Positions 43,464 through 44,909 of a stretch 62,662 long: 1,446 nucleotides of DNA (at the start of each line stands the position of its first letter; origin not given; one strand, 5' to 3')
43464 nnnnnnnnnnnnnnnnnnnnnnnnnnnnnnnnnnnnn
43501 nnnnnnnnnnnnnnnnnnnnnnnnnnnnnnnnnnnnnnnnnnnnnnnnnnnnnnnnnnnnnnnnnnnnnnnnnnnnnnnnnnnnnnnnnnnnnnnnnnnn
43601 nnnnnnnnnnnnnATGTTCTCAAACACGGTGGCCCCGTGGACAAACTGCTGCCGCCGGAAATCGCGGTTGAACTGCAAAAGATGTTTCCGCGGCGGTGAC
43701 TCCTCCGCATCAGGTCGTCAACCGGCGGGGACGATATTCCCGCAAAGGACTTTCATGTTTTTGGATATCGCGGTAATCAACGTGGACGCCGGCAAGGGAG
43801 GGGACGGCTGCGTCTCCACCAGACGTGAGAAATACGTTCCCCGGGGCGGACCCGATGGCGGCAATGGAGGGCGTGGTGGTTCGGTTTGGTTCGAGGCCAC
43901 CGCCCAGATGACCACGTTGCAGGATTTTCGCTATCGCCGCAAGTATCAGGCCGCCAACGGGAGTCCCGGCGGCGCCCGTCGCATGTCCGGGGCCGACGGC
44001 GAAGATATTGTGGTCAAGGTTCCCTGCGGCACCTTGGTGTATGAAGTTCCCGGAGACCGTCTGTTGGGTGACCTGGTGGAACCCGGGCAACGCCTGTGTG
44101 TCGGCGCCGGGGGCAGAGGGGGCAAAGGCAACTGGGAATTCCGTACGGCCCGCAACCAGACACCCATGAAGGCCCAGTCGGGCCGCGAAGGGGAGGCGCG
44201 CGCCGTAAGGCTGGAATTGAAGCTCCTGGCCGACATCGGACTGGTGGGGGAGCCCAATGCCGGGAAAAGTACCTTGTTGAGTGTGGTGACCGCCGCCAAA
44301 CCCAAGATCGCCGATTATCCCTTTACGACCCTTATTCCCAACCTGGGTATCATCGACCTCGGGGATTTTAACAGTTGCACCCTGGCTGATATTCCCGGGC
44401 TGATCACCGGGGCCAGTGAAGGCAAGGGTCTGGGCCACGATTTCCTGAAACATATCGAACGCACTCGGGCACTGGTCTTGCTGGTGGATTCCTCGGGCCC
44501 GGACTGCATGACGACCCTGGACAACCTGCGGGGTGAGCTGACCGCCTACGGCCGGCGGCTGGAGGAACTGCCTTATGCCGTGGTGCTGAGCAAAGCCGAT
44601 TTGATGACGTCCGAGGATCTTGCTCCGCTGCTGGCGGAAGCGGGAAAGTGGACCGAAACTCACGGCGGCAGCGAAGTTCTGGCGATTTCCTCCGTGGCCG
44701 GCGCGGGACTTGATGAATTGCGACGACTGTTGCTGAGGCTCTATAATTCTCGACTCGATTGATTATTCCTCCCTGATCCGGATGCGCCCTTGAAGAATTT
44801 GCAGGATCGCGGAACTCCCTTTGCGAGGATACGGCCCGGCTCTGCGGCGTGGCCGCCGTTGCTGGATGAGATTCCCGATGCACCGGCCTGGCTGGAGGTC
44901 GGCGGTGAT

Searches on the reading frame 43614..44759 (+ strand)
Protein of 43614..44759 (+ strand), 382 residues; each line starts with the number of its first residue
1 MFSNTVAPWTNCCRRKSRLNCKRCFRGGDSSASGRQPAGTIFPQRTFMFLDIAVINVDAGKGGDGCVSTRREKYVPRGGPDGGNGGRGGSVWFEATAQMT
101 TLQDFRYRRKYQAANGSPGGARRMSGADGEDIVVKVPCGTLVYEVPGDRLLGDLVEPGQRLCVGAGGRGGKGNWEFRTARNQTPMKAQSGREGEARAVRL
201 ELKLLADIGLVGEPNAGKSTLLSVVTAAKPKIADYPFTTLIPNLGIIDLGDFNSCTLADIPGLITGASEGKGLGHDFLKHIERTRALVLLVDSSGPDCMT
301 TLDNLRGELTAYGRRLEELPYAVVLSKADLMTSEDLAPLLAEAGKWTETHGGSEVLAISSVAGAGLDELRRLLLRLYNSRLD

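Call 12: search_protein_families(library=pfam, proteins=[window:43614-44759:+], max_evalue=0.001)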
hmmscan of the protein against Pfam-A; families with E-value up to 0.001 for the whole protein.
window:43614-44759:+ (382 aa): 3 families
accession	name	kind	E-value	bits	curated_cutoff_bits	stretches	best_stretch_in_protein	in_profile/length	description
PF01018.28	GTP1_OBG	-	2.2e-57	193.5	27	1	51-204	2-155/155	GTP1/OBG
PF01926.29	MMR_HSR1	-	4e-23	82.1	21.9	1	208-327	2-113/113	50S ribosome-binding GTPase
PF02421.24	FeoB_N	-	1.3e-08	34.9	27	1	208-294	3-89/156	Ferrous iron transport protein B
